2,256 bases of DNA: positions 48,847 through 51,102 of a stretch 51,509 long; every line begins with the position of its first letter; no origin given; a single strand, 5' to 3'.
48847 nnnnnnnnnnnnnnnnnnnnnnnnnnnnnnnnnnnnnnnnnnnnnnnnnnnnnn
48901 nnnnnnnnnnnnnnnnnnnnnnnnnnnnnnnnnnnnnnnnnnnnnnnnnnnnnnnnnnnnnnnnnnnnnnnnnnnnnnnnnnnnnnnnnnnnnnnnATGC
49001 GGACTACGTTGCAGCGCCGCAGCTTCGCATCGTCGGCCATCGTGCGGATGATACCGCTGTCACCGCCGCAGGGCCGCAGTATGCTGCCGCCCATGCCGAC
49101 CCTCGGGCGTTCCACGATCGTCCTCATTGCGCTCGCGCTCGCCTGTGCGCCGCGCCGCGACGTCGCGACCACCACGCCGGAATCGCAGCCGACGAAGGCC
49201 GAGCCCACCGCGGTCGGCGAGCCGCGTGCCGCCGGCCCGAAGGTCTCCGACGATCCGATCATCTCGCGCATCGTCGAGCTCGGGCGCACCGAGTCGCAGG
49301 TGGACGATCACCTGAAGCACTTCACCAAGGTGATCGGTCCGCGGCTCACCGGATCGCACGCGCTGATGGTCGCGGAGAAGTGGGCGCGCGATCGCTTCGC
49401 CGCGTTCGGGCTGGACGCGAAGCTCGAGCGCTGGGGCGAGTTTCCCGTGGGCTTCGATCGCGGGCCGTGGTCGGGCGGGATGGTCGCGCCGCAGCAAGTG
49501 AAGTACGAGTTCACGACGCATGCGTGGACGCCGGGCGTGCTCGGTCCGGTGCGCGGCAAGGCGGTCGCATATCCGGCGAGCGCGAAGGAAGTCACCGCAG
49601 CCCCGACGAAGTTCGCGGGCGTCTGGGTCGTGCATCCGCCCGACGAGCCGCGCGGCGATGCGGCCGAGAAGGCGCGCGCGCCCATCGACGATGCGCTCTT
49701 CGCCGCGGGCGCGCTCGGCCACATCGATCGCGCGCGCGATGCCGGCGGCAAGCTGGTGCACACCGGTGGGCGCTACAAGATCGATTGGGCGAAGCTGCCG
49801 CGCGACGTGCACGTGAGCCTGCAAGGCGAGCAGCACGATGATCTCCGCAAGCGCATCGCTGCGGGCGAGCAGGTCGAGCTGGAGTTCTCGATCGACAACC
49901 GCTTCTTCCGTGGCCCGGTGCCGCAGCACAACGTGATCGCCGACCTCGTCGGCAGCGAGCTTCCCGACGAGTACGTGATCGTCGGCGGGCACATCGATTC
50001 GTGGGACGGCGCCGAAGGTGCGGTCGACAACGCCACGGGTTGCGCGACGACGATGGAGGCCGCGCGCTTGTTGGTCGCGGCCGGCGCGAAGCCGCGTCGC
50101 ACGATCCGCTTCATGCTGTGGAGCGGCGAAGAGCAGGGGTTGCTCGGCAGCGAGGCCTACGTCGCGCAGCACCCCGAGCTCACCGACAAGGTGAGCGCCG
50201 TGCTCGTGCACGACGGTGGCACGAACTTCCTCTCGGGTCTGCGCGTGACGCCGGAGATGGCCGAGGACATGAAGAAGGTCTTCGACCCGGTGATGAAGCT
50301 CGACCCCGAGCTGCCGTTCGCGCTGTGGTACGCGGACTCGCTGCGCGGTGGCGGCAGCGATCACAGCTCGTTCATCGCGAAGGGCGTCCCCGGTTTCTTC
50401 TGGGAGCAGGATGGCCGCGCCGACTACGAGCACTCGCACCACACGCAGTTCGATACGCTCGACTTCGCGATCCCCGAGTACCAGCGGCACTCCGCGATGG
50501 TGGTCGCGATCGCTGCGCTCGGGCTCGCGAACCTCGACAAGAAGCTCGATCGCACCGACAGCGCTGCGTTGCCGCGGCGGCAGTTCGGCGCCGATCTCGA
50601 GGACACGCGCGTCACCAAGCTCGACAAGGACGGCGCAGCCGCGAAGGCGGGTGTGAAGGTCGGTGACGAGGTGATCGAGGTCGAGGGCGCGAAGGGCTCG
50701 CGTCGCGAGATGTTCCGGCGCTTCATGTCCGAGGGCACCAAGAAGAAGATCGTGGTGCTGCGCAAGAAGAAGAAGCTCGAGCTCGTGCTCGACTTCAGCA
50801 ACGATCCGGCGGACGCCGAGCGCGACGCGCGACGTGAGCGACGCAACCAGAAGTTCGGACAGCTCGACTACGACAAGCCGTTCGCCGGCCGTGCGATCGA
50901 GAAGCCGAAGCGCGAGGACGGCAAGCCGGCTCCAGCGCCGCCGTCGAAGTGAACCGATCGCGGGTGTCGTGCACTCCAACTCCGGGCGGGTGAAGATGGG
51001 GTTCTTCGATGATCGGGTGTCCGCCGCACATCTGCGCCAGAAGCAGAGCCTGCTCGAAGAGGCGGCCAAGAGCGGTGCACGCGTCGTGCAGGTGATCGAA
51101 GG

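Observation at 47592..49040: Single protein joining a PqqD-like RiPP recognition element, an HFCD cysteine-decarboxylase-type flavoprotein and a SAM methyltransferase, with no visible precursor peptide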

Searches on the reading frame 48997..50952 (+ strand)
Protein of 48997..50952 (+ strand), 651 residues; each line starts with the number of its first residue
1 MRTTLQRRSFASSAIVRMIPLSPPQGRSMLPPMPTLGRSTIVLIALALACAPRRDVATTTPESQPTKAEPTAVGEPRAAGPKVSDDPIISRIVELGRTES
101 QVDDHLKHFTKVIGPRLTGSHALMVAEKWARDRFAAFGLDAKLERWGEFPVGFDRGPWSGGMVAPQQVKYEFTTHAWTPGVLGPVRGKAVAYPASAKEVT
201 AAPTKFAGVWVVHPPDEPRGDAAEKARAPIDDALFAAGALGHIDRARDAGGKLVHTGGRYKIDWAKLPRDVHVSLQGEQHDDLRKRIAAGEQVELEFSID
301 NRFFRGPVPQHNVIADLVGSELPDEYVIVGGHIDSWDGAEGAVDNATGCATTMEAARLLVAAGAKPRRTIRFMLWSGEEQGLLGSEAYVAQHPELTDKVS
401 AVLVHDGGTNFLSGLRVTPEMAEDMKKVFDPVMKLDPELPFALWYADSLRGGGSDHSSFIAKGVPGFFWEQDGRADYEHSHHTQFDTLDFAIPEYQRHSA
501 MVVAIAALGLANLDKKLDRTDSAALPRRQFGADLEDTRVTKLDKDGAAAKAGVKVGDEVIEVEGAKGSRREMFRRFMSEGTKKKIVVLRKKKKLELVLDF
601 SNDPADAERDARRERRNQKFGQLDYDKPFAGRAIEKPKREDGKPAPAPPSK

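Call 5: search_protein_families(library=pfam, proteins=[window:48997-50952:+], max_evalue=0.01)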
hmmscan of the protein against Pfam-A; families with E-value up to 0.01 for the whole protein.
window:48997-50952:+ (651 aa): 5 families
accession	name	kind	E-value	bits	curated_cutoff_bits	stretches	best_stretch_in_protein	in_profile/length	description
PF04389.22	Peptidase_M28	-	5.2e-36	124.6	21.3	1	312-501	1-188/193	Peptidase family M28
PF01546.33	Peptidase_M20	-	2.8e-09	37.6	24.6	1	339-488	30-190/206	Peptidase family M20/M25/M40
PF13180.12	PDZ_2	-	7.5e-05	23.4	27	1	537-596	14-76/80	PDZ domain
PF17820.7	PDZ_6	-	0.00017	21.7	27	1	539-577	2-40/54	PDZ domain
PF00595.29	PDZ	-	0.0047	17.7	23.2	1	537-567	27-57/81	PDZ domain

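Call 94: search_protein_families(library=ncbifam, proteins=[window:48997-50952:+], max_evalue=0.001)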
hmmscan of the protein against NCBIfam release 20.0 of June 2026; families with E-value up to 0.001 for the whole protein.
window:48997-50952:+ (651 aa): 12 families
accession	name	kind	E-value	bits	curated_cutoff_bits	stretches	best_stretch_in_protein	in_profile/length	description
NF045908.1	AminopepLapALeg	equivalog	1.1e-13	50.8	600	1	316-406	196-287/396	aminopeptidase LapA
NF006771.0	PRK09290.1-5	subfamily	9.6e-08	30.9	399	1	312-390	61-143/413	allantoate amidohydrolase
TIGR02037.1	degP_htrA_DO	subfamily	9.5e-06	24.8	416.2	1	538-616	262-343/434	Do family serine endopeptidase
NF009527.0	PRK12891.1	subfamily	2.5e-05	23.5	461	1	311-382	65-135/426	Zn-dependent hydrolase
NF007568.0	PRK10199.1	equivalog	2.6e-05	23.7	298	0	341-404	140-200/346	aminopeptidase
NF005913.0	PRK07906.1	subfamily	2.6e-05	23.1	382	1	341-409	118-187/442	hypothetical protein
NF006113.0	PRK08262.1-4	equivalog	4e-05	22.5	503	1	339-381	164-206/510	M20 family peptidase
TIGR01879.1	hydantase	subfamily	7.7e-05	21.8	204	1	312-393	55-140/401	hydantoinase/carbamoylase family amidase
TIGR03176.1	AllC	equivalog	0.00014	20.7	597.75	1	312-379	57-123/406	allantoate deiminase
NF006768.0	PRK09290.1-1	equivalog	0.0002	20.4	532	1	312-379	61-127/411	allantoate deiminase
TIGR01883.1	PepT-like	hypoth_equivalog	0.00035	19.7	274.25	0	325-389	81-144/361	peptidase T-like protein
TIGR02038.1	protease_degS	equivalog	0.00055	19.2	422.95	1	533-598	276-344/351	outer membrane-stress sensor serine endopeptidase DegS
